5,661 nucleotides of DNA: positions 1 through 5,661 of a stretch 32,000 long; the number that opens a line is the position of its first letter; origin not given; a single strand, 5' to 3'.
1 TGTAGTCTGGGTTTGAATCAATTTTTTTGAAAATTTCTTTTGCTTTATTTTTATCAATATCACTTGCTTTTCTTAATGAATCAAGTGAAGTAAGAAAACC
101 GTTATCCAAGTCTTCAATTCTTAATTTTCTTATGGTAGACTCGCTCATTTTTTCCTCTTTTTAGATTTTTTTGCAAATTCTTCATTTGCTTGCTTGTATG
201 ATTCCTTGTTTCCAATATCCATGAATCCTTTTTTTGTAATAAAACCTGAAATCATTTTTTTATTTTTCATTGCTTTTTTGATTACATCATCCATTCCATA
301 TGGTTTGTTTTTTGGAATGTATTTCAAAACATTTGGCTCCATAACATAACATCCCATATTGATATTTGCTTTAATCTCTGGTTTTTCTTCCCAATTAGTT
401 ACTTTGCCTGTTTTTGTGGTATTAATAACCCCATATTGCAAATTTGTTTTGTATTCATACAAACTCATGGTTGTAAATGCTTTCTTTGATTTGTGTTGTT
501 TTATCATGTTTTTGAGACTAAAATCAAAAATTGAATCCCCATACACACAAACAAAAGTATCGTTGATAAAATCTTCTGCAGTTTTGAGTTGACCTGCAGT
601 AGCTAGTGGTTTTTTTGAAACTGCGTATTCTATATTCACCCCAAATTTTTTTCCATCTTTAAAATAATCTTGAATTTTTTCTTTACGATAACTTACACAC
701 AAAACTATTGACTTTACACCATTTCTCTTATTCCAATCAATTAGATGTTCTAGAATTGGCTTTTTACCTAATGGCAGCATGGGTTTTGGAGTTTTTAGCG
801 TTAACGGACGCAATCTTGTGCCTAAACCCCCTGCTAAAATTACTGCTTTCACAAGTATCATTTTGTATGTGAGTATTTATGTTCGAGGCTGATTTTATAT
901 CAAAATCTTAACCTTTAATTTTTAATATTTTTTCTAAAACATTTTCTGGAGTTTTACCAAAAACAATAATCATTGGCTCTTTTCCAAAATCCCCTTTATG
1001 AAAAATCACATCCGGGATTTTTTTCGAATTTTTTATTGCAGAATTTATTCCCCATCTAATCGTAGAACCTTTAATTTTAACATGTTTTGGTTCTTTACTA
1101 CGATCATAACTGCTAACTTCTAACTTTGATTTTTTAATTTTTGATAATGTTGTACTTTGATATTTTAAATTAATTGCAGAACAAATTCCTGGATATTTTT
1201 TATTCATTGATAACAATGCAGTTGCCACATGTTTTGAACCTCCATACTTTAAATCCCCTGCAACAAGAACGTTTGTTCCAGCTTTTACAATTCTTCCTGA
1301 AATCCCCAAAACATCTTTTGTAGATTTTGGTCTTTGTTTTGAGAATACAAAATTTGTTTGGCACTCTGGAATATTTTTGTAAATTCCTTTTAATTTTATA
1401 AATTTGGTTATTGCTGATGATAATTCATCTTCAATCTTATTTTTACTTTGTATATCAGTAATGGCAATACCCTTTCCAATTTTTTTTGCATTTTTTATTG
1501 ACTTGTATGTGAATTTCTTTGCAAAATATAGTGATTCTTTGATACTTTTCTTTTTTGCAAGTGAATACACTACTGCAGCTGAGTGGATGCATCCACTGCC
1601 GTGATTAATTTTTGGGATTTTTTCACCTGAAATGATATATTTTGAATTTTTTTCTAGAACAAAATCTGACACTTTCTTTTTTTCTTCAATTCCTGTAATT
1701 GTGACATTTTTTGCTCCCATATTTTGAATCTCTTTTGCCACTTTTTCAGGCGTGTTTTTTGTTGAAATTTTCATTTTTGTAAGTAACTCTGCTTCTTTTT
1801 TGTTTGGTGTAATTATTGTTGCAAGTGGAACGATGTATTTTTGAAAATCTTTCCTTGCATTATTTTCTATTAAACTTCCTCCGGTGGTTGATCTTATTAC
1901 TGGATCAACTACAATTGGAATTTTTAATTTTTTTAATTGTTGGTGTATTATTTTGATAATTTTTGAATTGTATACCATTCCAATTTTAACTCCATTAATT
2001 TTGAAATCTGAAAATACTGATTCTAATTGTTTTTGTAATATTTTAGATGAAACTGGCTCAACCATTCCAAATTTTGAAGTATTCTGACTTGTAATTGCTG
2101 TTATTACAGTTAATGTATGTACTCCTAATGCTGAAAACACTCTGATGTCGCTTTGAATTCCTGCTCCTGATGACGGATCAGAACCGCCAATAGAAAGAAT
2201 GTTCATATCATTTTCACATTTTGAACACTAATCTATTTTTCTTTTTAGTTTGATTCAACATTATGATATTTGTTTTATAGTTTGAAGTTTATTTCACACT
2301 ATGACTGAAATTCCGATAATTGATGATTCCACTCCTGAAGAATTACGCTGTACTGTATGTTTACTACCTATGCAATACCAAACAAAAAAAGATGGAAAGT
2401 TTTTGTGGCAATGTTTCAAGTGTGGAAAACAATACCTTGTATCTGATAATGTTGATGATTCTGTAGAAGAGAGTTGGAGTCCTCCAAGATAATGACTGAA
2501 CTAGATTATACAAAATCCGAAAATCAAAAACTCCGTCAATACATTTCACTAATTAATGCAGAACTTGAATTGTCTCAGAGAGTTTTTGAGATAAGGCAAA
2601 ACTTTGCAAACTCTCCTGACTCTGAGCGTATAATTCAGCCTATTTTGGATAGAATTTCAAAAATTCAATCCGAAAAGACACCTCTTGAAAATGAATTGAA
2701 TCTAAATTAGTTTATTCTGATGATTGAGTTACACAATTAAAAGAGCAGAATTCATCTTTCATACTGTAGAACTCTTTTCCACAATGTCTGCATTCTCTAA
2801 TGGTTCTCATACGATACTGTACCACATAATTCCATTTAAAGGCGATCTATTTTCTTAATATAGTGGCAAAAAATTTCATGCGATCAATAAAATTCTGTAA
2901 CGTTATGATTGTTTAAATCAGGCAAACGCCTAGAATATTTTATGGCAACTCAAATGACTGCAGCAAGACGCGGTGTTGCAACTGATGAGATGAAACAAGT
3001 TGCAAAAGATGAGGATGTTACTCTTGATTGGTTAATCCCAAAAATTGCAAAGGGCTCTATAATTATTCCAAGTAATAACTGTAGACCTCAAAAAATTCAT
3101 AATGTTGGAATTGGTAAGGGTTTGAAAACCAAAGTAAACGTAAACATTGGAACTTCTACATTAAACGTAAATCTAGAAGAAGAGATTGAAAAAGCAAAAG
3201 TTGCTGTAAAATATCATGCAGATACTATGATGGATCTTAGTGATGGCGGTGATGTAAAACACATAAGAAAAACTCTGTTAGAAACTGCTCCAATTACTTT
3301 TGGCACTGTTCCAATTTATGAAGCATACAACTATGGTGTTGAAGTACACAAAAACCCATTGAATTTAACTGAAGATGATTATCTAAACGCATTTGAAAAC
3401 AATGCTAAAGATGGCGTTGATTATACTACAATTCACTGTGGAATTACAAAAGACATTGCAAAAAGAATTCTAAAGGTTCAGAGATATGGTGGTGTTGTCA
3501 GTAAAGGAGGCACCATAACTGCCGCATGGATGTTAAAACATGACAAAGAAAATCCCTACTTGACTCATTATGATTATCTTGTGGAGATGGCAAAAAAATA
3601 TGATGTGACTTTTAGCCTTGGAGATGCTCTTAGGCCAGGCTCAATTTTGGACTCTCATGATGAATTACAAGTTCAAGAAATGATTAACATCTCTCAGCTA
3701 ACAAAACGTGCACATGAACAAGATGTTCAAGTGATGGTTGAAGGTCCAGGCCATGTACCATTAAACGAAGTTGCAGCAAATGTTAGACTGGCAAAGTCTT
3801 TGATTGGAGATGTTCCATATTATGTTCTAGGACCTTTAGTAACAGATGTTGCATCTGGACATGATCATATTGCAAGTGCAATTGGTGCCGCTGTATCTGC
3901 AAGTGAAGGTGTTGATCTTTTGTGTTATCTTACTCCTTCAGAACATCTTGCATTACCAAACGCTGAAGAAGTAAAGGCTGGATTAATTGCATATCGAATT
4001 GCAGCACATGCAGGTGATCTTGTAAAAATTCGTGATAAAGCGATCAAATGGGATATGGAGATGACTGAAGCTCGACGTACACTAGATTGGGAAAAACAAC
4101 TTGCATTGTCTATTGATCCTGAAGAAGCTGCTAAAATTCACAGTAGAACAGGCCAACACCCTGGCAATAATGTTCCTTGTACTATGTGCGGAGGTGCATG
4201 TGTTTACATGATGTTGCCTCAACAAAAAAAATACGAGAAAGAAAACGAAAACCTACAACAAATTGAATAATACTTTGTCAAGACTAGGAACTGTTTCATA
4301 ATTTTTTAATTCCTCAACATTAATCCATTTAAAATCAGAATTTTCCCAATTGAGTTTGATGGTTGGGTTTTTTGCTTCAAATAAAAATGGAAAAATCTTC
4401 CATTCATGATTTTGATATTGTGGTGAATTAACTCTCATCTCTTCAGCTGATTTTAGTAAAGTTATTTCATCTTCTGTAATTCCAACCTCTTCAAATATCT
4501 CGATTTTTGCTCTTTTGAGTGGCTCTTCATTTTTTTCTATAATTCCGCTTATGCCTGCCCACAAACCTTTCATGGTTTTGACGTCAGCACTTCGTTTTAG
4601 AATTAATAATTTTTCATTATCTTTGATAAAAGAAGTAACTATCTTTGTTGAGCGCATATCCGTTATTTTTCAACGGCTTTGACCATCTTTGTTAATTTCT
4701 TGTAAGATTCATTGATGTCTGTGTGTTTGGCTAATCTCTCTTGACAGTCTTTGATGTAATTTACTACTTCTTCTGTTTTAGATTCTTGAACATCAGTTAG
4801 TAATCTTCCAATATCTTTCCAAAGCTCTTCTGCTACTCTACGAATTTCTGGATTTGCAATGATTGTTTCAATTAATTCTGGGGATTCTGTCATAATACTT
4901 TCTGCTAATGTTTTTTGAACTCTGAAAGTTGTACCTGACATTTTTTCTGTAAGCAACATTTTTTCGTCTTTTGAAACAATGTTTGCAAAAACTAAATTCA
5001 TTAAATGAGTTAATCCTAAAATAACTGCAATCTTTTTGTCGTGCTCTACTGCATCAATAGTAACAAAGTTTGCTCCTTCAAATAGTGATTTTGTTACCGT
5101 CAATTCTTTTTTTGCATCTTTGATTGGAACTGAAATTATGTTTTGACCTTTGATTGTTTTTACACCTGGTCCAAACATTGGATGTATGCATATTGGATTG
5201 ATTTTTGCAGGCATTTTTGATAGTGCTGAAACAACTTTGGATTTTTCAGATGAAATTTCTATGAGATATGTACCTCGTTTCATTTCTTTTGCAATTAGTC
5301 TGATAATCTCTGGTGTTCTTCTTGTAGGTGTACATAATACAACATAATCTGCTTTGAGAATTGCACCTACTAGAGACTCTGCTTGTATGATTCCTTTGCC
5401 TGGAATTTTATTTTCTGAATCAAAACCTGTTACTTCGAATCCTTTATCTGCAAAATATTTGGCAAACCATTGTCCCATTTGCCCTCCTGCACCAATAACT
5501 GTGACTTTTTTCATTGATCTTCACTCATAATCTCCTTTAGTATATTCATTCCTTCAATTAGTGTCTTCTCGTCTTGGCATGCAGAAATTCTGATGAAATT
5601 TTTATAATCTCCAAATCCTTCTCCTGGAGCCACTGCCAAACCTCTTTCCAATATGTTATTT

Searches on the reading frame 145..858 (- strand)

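Call 42: search_protein_families(library=pfam, proteins=[window:145-858:-], max_evalue=0.01)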
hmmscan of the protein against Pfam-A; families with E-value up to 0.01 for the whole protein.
window:145-858:- (237 aa): 2 families
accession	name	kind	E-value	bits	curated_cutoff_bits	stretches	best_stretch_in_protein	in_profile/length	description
PF00483.29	NTP_transferase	-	1.6e-48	165.9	21.2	1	4-229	1-243/245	Nucleotidyl transferase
PF12804.13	NTP_transf_3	-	6.2e-08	33.4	27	1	5-75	1-65/160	MobA-like NTP transferase domain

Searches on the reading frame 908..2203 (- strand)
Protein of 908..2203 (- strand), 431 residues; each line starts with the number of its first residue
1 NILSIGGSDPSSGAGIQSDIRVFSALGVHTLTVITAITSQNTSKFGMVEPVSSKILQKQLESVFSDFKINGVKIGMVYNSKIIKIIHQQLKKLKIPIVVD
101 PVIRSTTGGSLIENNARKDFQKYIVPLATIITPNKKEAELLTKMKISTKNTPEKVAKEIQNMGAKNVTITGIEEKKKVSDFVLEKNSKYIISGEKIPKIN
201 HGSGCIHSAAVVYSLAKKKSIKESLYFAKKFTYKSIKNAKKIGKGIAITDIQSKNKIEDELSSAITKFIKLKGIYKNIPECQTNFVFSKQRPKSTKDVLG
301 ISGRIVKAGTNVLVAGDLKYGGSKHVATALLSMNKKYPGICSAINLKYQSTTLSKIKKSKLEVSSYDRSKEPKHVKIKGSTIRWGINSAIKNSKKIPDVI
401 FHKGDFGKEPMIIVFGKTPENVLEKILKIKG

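Call 42: search_protein_families(library=pfam, proteins=[window:908-2203:-], max_evalue=0.01)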
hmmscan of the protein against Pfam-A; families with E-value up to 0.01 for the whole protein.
window:908-2203:- (431 aa): 6 families
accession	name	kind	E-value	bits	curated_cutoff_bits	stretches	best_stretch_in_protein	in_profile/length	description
PF08543.17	Phos_pyr_kin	-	2.3e-73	247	27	1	9-247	1-243/246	Phosphomethylpyrimidine kinase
PF10120.14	ThiN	-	2e-56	190.7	25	1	260-428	1-165/165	Thiamine-phosphate synthase ThiN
PF00294.29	PfkB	-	1.2e-08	35.1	25.8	1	86-230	151-284/302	pfkB family carbohydrate kinase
PF01256.23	Carb_kinase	-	0.00058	19.8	27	1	5-168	4-157/242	NAD(P)H-hydrate dehydratase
PF02110.20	HK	-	0.00079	19.3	27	1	73-234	56-216/247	Hydroxyethylthiazole kinase family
PF22544.2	HYDIN_VesB_CFA65-like_Ig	-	0.0025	18.4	25.5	0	338-379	60-99/100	HYDIN/CFA65/VesB-like, Ig-like domain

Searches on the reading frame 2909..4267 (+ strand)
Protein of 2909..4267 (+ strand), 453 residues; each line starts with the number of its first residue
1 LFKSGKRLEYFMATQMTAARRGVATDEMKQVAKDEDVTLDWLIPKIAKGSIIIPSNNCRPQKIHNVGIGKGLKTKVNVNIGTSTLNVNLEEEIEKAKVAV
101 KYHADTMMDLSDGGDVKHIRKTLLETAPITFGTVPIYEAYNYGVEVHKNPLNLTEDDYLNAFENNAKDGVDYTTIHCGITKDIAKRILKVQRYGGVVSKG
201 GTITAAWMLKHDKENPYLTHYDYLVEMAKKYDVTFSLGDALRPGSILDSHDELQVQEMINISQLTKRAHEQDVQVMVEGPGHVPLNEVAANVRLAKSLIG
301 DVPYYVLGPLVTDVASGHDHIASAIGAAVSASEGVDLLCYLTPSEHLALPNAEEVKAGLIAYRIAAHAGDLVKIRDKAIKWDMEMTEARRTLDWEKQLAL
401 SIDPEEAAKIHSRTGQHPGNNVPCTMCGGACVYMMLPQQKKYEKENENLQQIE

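Call 42: search_protein_families(library=pfam, proteins=[window:2909-4267:+], max_evalue=0.01)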
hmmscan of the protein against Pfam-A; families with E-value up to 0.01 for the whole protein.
window:2909-4267:+ (453 aa): 1 family
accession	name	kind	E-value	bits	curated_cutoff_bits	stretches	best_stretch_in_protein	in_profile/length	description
PF01964.24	ThiC_Rad_SAM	-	3.7e-177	589.7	25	1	14-435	1-417/420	Radical SAM ThiC family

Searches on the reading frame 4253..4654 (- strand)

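Call 42: search_protein_families(library=pfam, proteins=[window:4253-4654:-], max_evalue=0.01)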
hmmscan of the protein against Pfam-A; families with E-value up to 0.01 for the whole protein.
window:4253-4654:- (133 aa): 2 families
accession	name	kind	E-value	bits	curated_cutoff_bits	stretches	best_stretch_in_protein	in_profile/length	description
PF00293.34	NUDIX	-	7.4e-13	49.1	21.1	1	9-129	9-131/134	NUDIX domain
PF14815.12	NUDIX_4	-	9.7e-06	25.8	35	1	10-125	6-107/113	NUDIX domain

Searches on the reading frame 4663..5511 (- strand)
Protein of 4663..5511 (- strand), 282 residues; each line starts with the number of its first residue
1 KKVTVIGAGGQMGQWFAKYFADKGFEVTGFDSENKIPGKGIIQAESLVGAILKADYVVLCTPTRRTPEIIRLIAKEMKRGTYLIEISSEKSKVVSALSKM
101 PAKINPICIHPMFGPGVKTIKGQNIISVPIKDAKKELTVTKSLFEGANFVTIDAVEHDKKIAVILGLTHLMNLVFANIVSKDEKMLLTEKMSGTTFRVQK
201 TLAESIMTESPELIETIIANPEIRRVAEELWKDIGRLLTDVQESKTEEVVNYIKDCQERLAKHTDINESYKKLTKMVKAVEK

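Call 42: search_protein_families(library=pfam, proteins=[window:4663-5511:-], max_evalue=0.01)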
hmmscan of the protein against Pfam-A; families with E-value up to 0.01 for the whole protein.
window:4663-5511:- (282 aa): 10 families
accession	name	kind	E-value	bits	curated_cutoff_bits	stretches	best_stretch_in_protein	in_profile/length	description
PF02153.23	PDH_N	-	1.1e-11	44.9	26.5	1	41-119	32-114/154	Prephenate dehydrogenase, nucleotide-binding domain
PF03446.21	NAD_binding_2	-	4.1e-07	30.6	21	1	2-98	1-104/161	NAD binding domain of 6-phosphogluconate dehydrogenase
PF20463.3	PDH_C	-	9.7e-07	29.5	22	1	154-254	2-101/102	Prephenate dehydrogenase, dimerization domain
PF02737.24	3HCDH_N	-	5.6e-06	26.8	22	1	2-47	1-45/180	3-hydroxyacyl-CoA dehydrogenase, NAD binding domain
PF02826.25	2-Hacid_dh_C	-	6.3e-05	22.9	25.1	1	1-87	37-127/178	D-isomer specific 2-hydroxyacid dehydrogenase, NAD binding domain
PF03807.23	F420_oxidored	-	0.00025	22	21.6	1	2-87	1-92/94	NADP oxidoreductase coenzyme F420-dependent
PF01210.29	NAD_Gly3P_dh_N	-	0.00047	20.6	23.1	0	2-34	1-32/158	NAD-dependent glycerol-3-phosphate dehydrogenase N-terminus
PF07991.19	KARI_N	-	0.0017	18.4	20.6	1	1-111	5-117/165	Acetohydroxy acid isomeroreductase, NADPH-binding domain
PF07992.20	Pyr_redox_2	-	0.0039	17.1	26.1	1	2-75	2-58/291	Pyridine nucleotide-disulphide oxidoreductase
PF01370.27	Epimerase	-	0.0078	16.1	20.9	0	3-35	1-33/240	NAD dependent epimerase/dehydratase family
